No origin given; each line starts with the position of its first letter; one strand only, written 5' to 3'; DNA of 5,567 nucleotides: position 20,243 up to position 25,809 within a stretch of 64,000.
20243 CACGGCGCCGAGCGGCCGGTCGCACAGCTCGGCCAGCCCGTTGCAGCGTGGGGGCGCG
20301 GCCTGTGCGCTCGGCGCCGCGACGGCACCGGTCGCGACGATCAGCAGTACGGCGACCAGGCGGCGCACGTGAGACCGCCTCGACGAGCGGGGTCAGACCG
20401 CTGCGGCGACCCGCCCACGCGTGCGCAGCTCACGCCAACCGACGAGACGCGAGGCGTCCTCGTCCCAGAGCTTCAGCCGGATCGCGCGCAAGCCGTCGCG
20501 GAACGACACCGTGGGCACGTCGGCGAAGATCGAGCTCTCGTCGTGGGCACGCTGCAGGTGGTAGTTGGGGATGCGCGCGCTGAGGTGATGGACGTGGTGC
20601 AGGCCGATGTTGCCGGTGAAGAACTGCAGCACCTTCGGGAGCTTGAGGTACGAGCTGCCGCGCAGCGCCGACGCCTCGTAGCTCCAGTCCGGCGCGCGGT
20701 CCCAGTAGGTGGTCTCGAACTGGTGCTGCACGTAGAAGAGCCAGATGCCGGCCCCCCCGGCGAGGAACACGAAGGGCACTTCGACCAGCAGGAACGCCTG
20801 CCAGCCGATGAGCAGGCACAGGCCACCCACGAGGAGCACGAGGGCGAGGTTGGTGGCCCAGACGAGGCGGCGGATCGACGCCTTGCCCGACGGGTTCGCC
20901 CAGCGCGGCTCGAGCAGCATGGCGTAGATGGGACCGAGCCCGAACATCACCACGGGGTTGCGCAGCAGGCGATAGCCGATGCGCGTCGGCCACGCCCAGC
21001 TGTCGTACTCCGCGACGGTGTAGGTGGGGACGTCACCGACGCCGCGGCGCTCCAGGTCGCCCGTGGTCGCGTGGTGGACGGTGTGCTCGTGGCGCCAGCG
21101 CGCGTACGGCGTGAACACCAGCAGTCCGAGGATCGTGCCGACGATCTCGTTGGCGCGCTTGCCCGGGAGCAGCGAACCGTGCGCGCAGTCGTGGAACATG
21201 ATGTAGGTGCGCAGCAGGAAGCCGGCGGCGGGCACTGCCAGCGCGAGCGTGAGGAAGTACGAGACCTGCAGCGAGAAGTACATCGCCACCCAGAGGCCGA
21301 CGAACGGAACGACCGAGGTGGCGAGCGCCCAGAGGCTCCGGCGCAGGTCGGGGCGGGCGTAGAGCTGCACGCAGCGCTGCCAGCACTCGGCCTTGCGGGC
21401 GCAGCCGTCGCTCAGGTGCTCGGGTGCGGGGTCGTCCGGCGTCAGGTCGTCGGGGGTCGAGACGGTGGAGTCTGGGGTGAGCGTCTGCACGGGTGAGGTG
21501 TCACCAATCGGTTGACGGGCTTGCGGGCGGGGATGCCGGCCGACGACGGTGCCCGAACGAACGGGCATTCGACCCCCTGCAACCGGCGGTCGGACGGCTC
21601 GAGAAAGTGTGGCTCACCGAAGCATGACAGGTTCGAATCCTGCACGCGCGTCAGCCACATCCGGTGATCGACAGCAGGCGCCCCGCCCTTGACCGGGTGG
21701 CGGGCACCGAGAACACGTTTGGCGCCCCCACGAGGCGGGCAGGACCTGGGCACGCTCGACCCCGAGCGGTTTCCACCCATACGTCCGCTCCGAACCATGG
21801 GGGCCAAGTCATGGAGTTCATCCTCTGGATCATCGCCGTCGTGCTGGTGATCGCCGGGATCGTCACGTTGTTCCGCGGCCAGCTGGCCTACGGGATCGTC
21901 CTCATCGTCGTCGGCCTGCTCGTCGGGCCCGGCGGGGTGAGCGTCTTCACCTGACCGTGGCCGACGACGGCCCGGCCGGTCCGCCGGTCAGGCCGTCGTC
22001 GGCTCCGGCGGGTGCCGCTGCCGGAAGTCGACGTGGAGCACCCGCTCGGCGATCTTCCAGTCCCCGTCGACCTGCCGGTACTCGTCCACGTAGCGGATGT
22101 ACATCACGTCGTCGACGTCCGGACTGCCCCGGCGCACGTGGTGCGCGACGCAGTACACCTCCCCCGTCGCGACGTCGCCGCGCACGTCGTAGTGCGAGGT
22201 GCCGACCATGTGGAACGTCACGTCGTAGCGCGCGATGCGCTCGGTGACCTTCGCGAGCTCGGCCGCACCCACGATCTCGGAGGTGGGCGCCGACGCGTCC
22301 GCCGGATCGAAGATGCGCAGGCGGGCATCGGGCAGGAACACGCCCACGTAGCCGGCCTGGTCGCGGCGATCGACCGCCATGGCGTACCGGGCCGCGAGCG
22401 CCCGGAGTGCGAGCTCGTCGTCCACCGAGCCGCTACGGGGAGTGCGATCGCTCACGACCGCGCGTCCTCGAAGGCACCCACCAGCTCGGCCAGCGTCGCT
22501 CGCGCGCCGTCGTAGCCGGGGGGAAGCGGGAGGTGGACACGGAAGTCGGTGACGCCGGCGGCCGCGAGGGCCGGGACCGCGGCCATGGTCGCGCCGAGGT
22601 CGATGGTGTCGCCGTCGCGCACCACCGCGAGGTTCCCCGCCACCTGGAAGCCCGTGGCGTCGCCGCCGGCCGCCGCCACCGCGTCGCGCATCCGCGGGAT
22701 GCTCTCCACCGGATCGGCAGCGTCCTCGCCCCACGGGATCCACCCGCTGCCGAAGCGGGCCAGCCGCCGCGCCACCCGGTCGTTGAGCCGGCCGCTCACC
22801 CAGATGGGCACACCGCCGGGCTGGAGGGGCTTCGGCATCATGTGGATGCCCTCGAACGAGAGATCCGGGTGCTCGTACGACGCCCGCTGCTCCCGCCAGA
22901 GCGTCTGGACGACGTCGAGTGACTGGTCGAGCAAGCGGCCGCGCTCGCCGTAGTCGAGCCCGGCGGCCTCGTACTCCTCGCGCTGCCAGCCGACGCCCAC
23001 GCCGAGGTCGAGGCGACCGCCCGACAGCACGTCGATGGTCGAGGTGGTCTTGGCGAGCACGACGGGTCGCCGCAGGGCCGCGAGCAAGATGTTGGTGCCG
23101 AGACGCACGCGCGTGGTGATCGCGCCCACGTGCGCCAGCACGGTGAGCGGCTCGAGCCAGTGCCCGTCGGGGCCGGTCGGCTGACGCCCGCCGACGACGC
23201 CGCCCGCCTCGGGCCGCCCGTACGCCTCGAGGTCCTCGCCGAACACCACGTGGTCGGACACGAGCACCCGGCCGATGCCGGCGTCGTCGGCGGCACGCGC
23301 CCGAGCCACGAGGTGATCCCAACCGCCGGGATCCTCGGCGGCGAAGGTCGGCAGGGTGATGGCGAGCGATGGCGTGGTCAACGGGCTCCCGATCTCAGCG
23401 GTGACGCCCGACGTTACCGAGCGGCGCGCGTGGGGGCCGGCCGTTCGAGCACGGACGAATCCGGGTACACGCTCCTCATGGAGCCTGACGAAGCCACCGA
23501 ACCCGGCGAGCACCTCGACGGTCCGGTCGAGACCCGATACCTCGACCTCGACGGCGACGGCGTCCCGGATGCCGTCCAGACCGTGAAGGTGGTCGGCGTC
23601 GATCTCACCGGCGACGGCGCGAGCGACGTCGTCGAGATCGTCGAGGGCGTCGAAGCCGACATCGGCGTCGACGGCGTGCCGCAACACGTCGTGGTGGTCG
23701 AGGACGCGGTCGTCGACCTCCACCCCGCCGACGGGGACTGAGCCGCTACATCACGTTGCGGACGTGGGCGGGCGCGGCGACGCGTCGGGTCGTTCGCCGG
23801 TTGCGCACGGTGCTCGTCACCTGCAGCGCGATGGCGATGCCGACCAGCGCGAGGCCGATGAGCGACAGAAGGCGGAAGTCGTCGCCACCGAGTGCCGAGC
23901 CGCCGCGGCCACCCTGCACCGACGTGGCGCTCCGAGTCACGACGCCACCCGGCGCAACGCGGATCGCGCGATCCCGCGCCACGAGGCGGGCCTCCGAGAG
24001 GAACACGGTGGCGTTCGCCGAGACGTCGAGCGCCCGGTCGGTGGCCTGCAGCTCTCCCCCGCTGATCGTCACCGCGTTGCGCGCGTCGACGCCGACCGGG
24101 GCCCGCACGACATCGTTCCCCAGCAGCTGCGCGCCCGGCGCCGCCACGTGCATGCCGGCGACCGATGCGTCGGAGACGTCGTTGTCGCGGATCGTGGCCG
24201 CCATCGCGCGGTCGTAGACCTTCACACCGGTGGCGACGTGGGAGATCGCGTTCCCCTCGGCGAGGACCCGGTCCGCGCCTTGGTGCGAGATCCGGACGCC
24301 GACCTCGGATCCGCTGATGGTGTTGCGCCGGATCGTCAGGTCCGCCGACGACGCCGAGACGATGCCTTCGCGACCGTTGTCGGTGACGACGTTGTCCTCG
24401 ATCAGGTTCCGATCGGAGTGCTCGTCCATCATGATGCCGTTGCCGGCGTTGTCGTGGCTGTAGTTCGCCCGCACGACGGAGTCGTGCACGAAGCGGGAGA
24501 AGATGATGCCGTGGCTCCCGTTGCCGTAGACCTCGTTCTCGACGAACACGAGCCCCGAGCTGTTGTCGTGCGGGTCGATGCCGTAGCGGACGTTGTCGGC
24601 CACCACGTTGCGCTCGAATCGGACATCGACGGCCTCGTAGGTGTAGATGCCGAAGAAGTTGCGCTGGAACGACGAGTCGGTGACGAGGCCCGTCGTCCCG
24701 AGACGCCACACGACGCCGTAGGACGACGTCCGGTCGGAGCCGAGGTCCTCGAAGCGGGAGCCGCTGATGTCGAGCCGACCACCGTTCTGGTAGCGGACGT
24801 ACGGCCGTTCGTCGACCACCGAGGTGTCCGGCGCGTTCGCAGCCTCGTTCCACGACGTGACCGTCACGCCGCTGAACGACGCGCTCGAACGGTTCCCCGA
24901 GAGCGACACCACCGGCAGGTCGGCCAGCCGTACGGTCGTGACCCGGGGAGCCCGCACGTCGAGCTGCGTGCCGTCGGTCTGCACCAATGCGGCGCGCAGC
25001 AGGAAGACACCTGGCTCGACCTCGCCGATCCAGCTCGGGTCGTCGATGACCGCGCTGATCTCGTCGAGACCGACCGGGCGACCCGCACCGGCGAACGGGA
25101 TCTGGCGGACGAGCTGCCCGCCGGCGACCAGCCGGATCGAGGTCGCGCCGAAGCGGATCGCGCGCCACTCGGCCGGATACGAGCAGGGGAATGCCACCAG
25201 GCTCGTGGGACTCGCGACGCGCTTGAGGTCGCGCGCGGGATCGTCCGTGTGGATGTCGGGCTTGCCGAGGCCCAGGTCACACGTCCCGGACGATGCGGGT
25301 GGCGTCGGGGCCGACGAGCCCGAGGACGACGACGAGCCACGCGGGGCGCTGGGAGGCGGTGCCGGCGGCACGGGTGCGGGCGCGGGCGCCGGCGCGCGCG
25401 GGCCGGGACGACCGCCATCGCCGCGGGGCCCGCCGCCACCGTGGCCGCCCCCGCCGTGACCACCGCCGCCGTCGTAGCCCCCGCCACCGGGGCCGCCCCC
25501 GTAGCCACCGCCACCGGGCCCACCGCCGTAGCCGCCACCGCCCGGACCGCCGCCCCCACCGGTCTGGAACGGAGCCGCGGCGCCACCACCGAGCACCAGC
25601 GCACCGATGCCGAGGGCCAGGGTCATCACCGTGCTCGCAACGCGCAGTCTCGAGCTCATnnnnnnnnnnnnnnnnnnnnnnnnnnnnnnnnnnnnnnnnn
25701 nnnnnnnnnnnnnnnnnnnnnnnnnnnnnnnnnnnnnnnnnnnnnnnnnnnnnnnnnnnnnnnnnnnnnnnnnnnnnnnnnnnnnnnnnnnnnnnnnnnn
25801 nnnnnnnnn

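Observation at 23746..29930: Five-gene, fully overlapped exopolysaccharide operon combining a HAS/chitin-synthase-like GT2 with a polymer-level C5-epimerase homologue (alginate- or glycosaminoglycan-like polyuronate?)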

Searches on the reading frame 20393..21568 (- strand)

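Call 40: search_protein_families(library=pfam, proteins=[window:20393-21568:-], max_evalue=0.0001)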
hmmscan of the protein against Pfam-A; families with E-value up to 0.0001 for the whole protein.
window:20393-21568:- (391 aa): 1 family
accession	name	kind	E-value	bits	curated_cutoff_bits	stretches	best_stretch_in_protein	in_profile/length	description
PF00487.30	FA_desaturase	-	7.6e-30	104.9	29.7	1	107-344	5-237/253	Fatty acid desaturase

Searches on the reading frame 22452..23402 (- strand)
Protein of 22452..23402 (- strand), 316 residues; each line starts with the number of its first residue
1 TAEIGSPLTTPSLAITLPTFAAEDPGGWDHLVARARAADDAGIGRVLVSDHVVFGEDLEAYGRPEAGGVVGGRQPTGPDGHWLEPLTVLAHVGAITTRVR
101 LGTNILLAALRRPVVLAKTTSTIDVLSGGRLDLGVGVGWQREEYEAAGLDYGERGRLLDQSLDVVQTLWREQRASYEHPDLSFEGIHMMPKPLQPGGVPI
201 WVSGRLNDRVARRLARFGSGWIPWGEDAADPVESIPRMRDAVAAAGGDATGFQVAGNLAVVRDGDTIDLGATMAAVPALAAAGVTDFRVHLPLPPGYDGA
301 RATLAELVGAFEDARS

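Call 40: search_protein_families(library=pfam, proteins=[window:22452-23402:-], max_evalue=0.0001)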
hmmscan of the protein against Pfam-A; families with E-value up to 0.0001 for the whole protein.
window:22452-23402:- (316 aa): 1 family
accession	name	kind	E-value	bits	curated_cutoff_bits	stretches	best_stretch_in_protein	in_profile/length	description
PF00296.26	Bac_luciferase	-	2e-39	136.2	27.9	1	26-261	19-229/314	Luciferase-like monooxygenase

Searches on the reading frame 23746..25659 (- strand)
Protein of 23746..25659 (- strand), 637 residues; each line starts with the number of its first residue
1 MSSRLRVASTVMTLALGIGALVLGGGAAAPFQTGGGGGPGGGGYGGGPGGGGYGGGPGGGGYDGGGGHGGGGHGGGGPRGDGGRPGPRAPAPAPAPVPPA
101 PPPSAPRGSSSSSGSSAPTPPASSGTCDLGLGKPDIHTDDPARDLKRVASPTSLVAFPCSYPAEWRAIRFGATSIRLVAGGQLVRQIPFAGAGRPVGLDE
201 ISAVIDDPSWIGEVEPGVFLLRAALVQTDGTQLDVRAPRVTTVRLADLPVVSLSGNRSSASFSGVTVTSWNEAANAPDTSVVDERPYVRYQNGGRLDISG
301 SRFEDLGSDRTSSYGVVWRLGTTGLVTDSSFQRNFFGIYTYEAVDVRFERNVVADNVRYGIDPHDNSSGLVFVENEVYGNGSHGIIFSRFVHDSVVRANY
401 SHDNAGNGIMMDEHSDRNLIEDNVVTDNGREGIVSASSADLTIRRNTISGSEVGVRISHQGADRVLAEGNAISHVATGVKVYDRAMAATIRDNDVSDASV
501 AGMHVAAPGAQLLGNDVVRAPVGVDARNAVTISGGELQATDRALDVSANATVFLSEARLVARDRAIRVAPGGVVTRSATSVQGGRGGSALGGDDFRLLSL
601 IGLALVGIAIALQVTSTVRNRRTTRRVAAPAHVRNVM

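Call 4: search_protein_families(library=ncbifam, proteins=[window:23746-25659:-], max_evalue=0.01)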
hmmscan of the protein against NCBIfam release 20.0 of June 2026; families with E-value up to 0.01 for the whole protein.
window:23746-25659:- (637 aa): 3 families
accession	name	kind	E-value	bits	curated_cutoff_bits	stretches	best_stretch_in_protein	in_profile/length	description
NF038177.1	epimerase_AlgG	equivalog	2.6e-35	122.1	700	1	209-532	135-468/519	mannuronan 5-epimerase AlgG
TIGR04247.1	NosD_copper_fam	subfamily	5.7e-14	51.5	300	1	229-477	46-287/377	nitrous oxide reductase family maturation protein NosD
TIGR03804.1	para_beta_helix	repeat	6.2e-11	41.8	19.45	1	415-452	7-43/44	parallel beta-helix repeat protein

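Call 5: search_protein_families(library=pfam, proteins=[window:23746-25659:-], max_evalue=0.01)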
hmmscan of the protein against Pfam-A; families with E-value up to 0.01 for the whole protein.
window:23746-25659:- (637 aa): 3 families
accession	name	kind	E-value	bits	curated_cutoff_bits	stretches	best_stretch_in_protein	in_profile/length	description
PF13229.12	Beta_helix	-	1.4e-25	90.2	25.9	2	396-528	13-146/158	Right handed beta helix region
PF05048.19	NosD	-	4.2e-18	66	23.6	2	366-496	45-170/212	Periplasmic copper-binding protein (NosD)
PF12708.12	Pect-lyase_RHGA_epim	-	1.7e-05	25.2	27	1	396-479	134-212/213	Rhamnogalacturonase A/epimerase, pectate lyase-like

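Call 8: search_solved_structures(query=window:23746-25659:-, max_evalue=0.01, show_alignments=2)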
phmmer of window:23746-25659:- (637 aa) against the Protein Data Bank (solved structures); distinct sequences matched with E-value up to 0.01: 9.
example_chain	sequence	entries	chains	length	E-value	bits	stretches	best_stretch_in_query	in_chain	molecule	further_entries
4nk6_A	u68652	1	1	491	2e-30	109.3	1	209-533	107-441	Poly(beta-D-mannuronate) C5 epimerase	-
4ozz_A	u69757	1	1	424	4.2e-30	108.2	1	209-525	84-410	Poly(beta-D-mannuronate) C5 epimerase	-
4ozy_A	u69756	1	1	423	4.4e-30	108.1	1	209-525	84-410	Poly(beta-D-mannuronate) C5 epimerase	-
4nk8_A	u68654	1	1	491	2.5e-29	105.6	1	209-533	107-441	Poly(beta-D-mannuronate) C5 epimerase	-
8ja4_A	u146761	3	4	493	3.4e-06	29.2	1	345-442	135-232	mannuronan 5-epimerase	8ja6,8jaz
8xfq_A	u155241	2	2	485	4.5e-06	28.8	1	345-442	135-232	mannuronan 5-epimerase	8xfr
5lw3_A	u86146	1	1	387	2.2e-05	26.6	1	368-476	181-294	Poly(beta-D-mannuronate) C5 epimerase 6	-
2pyg_A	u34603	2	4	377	4.3e-05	25.6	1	344-450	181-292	Poly(beta-D-mannuronate) C5 epimerase 4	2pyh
9nqo_A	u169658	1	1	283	0.0093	17.9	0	29-78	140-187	Galectin-3,Galectin-3,Galectin-3 in complex FN3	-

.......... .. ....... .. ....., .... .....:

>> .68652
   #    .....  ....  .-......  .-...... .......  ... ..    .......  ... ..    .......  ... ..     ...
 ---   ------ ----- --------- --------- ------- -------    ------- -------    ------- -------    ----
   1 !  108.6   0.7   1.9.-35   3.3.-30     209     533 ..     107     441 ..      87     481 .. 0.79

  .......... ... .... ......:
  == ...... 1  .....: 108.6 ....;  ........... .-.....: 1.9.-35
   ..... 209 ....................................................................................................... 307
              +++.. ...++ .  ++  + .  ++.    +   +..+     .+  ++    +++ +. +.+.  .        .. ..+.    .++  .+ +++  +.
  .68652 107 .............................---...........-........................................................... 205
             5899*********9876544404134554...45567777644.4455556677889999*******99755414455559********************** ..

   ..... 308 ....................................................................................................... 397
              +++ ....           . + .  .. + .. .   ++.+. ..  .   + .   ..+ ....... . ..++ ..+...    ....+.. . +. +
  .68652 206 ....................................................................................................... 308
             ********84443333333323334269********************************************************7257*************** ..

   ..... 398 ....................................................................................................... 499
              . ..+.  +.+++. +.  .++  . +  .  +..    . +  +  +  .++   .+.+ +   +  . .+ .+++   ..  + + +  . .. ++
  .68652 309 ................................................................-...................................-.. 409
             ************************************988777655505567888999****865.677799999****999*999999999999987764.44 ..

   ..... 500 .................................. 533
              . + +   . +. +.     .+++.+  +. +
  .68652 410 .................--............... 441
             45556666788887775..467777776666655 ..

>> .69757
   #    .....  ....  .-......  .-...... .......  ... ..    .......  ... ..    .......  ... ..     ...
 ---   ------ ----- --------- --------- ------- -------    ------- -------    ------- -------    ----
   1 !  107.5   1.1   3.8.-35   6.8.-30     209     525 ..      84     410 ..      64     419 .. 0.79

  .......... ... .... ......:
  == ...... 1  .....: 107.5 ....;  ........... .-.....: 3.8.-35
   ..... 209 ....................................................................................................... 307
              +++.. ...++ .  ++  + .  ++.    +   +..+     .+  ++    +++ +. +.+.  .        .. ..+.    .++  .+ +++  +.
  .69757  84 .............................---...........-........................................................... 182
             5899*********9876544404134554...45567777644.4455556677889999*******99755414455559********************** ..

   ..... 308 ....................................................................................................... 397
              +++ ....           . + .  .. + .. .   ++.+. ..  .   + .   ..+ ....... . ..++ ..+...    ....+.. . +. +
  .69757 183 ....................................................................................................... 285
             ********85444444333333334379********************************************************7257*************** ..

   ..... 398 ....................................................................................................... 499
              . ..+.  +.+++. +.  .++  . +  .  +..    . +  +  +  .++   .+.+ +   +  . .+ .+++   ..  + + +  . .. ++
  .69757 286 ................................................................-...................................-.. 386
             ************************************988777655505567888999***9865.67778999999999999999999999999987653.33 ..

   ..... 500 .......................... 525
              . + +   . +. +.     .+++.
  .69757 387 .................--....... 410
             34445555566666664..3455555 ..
